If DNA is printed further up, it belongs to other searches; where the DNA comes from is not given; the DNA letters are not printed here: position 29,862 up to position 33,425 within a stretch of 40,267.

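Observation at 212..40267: Mirror-image array of at least eight paralogous giant LVIVD-propeller / cadherin-like membrane proteins converging on an effector-type island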

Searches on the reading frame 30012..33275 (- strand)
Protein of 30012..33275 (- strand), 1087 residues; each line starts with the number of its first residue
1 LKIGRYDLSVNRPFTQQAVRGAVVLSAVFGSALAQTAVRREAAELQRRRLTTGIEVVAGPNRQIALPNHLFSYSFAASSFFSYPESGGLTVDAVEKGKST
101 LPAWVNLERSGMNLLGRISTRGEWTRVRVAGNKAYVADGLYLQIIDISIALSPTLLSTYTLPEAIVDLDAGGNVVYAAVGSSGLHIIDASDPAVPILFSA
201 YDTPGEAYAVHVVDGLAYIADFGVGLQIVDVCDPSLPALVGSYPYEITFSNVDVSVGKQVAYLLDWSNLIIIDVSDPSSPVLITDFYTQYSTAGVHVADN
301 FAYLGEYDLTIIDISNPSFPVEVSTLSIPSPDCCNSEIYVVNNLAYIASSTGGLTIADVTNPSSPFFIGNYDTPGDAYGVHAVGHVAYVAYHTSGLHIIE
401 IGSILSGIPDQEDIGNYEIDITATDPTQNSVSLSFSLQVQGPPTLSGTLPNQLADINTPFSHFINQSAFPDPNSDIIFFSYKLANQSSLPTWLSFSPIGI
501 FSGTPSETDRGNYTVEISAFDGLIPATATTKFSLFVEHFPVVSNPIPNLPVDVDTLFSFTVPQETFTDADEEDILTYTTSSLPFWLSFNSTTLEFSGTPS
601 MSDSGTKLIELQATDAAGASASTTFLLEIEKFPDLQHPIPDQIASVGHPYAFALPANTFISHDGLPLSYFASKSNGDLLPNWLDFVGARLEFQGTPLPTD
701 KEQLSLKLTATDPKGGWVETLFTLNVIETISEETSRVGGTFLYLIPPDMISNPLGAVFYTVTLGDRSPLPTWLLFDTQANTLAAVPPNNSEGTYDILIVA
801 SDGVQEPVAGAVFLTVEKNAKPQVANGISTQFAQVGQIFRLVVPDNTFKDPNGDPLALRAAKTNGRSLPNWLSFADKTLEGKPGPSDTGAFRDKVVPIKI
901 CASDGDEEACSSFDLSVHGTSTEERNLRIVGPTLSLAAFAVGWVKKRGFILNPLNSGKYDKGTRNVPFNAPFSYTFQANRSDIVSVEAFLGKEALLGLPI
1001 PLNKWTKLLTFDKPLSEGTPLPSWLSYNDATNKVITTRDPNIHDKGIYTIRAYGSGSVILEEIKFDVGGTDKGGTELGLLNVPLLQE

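Call 3: search_protein_families(library=pfam, proteins=[window:30012-33275:-], max_evalue=0.01)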
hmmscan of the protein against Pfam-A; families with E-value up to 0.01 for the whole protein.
window:30012-33275:- (1087 aa): 3 families
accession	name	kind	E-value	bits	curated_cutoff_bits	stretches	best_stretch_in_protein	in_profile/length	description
PF05345.18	He_PIG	-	8e-65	215.8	24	6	540-629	2-95/96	Putative Ig domain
PF08309.17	LVIVD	-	4.1e-45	151.3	20.2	6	204-243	1-40/42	LVIVD repeat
PF17963.7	Big_9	-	0.00018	22.8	23.6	0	549-625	11-86/89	Bacterial Ig domain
